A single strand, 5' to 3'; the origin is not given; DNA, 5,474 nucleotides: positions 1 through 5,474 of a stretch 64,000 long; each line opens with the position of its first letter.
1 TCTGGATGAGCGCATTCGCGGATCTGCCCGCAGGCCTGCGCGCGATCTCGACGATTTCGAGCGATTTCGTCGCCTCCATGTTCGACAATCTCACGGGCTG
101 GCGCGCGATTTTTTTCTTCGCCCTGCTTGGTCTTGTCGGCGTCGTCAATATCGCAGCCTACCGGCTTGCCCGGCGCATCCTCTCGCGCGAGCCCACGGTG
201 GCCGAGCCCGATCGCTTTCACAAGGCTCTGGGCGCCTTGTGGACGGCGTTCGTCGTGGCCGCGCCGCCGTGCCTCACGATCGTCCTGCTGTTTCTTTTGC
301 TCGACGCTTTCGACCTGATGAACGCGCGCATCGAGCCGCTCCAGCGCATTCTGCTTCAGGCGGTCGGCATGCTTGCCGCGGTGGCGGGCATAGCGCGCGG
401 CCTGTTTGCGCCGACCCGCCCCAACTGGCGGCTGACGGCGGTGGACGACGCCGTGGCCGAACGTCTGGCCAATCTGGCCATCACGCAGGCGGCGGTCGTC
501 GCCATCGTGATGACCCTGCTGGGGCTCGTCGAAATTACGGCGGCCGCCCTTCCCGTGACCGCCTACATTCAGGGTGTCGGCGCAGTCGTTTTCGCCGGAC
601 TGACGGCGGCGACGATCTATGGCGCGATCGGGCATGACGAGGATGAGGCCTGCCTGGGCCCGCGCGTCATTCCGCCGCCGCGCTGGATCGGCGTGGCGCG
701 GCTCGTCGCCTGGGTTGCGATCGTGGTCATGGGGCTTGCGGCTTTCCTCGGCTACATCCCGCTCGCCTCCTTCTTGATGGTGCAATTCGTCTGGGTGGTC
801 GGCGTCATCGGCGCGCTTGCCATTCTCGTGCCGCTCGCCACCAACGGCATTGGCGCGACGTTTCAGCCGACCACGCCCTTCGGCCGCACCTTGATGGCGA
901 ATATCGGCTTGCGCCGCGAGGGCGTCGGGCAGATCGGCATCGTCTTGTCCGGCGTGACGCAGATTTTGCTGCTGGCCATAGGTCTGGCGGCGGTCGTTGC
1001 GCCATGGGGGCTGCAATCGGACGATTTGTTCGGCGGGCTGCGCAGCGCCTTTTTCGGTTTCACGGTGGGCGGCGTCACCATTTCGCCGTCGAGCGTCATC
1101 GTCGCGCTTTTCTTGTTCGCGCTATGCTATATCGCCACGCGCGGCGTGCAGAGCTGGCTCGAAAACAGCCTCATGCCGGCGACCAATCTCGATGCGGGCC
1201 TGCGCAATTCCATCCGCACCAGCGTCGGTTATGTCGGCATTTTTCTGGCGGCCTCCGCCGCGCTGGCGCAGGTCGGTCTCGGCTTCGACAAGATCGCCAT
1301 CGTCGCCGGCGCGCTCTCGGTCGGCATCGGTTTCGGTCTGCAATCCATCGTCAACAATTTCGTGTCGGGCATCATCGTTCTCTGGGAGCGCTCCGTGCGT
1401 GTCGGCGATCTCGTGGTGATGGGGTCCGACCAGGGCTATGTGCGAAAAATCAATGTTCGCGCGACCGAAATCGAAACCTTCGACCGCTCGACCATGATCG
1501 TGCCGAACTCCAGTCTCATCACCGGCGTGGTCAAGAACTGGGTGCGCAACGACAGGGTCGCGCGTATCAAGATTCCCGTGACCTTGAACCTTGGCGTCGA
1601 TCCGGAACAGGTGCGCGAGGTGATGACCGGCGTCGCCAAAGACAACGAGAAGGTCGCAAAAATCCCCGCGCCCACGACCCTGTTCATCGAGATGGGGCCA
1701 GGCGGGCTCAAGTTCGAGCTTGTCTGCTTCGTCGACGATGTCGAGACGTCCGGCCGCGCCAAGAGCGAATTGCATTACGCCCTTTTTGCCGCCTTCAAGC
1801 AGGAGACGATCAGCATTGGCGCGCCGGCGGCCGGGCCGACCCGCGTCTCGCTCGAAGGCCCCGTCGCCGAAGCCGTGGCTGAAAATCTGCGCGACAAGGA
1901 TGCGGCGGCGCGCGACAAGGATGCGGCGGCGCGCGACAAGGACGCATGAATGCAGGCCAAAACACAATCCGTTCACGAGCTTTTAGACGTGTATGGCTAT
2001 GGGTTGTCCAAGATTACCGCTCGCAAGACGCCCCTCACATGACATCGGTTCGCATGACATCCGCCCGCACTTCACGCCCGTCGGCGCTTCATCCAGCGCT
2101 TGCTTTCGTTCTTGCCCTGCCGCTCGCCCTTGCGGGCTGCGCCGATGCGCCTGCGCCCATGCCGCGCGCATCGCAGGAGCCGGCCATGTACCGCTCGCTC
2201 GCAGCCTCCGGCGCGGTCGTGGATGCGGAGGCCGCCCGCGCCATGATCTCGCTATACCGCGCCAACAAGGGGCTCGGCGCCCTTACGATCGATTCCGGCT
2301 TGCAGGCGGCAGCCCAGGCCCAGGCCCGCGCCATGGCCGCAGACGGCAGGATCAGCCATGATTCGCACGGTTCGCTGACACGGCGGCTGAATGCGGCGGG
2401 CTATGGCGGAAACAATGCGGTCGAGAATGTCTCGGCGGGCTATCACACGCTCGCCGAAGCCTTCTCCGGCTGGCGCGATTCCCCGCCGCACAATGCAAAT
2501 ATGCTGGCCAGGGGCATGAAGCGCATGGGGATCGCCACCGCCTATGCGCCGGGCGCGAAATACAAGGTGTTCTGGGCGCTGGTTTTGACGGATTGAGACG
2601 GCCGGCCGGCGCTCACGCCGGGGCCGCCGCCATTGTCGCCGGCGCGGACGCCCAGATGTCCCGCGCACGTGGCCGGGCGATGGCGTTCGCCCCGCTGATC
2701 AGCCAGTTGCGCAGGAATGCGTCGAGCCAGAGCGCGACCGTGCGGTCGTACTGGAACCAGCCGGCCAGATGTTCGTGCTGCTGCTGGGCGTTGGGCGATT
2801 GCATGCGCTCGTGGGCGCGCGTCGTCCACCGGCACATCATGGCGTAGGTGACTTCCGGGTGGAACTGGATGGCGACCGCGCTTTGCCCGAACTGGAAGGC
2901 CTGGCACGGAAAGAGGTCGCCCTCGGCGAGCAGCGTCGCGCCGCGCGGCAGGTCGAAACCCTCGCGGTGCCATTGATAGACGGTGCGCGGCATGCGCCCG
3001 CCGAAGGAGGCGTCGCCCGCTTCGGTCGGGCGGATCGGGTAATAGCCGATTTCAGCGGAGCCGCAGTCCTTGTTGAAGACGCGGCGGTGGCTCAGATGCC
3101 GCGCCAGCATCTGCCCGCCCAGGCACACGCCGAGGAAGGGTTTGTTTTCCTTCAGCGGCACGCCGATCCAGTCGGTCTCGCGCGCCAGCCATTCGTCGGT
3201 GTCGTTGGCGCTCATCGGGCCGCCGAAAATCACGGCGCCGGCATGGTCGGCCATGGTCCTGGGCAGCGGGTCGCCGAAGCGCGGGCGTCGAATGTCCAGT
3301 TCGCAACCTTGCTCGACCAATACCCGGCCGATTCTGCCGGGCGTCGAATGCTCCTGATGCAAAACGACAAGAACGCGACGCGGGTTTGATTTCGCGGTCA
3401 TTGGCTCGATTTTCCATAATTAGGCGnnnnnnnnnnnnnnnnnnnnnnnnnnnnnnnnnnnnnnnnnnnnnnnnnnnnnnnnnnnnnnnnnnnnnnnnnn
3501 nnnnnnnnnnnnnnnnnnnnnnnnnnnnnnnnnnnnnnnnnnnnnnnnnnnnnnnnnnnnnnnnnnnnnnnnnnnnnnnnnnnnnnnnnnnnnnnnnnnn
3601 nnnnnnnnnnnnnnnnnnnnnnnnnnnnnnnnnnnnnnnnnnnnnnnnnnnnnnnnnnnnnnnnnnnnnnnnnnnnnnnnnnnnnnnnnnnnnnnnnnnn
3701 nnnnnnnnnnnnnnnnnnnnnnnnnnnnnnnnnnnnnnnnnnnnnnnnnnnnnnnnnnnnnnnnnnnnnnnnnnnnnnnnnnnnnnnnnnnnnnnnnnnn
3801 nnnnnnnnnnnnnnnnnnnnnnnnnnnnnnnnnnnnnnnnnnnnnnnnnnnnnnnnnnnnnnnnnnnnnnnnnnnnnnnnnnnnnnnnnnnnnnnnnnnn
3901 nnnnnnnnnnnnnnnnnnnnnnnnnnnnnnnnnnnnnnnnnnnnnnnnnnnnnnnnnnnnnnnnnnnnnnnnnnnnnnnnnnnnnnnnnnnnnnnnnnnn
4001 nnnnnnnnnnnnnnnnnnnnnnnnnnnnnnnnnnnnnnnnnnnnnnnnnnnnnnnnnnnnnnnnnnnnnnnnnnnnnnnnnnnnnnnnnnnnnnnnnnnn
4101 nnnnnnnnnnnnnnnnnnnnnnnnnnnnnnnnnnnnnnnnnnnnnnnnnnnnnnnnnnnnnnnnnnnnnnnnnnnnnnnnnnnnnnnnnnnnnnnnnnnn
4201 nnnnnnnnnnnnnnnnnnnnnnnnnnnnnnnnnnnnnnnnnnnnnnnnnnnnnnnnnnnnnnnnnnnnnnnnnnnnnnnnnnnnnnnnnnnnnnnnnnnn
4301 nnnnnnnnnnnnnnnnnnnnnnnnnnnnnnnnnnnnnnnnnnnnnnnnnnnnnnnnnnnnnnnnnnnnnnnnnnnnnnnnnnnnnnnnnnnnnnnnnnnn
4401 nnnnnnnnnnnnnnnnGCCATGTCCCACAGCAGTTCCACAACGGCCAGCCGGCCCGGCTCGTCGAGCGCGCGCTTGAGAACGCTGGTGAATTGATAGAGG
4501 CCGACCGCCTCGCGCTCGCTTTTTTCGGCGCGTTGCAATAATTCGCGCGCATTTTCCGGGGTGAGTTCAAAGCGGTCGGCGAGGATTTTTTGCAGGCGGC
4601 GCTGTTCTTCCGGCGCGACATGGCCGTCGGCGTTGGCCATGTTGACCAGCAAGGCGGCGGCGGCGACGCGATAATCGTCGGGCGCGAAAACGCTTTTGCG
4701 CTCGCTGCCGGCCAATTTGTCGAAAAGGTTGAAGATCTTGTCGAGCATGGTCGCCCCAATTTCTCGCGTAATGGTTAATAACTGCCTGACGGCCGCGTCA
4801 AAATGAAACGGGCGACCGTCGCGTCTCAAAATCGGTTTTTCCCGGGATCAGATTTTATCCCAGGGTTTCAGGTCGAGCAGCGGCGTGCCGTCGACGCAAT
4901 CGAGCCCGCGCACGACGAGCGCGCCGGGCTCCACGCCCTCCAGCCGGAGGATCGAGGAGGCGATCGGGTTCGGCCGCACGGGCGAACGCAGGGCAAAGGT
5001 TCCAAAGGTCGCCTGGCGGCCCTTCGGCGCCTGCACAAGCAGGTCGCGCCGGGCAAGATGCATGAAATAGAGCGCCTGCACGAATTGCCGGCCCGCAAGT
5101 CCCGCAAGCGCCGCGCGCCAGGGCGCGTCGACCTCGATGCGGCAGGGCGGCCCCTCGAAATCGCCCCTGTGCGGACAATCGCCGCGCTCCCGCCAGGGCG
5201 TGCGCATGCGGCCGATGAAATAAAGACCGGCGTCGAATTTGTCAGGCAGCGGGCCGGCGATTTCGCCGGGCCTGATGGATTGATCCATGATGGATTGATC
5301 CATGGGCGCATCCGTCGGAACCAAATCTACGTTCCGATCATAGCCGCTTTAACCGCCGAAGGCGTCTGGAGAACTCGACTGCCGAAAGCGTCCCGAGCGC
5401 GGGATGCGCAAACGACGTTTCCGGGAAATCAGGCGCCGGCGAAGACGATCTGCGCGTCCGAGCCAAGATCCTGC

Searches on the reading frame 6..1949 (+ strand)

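Call 20: search_protein_families(library=pfam, proteins=[window:6-1949:+], max_evalue=0.0001)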
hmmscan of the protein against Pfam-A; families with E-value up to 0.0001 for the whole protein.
window:6-1949:+ (647 aa): 2 families
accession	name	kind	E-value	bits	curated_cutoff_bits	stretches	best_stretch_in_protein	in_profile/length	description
PF00924.24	MS_channel_2nd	-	3.5e-21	75.5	20.2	1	448-514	2-68/68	Mechanosensitive ion channel, beta-domain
PF21082.3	MS_channel_3rd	-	2.4e-09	37.9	21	1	521-604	1-88/88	Mechanosensitive ion channel MscS, C-terminal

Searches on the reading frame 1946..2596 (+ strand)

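Call 20: search_protein_families(library=pfam, proteins=[window:1946-2596:+], max_evalue=0.0001)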
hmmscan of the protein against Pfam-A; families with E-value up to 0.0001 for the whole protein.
window:1946-2596:+ (216 aa): 1 family
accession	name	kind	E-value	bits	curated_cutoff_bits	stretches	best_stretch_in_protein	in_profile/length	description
PF00188.32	CAP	-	2.3e-17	64.4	21.1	1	101-211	4-114/117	Cysteine-rich secretory protein family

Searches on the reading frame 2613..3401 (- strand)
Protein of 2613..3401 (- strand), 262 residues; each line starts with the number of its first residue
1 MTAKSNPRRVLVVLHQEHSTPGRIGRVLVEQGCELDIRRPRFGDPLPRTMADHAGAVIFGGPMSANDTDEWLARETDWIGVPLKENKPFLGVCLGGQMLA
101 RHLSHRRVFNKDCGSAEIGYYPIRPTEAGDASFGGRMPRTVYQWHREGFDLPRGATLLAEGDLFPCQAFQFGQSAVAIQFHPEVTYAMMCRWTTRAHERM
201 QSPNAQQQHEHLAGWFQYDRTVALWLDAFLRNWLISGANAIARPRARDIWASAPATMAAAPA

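Call 20: search_protein_families(library=pfam, proteins=[window:2613-3401:-], max_evalue=0.0001)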
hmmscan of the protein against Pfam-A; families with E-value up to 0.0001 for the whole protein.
window:2613-3401:- (262 aa): 1 family
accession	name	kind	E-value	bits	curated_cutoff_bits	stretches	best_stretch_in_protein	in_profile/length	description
PF00117.34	GATase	-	4.8e-12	46.4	22.8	1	24-185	13-174/190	Glutamine amidotransferase class-I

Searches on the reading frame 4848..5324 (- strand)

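Call 20: search_protein_families(library=pfam, proteins=[window:4848-5324:-], max_evalue=0.0001)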
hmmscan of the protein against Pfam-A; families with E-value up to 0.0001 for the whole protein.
window:4848-5324:- (158 aa): 1 family
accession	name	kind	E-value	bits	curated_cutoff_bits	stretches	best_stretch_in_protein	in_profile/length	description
PF01980.22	TrmO_N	-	6.2e-22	78.4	26.8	1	51-155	3-111/116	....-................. O N-terminal domain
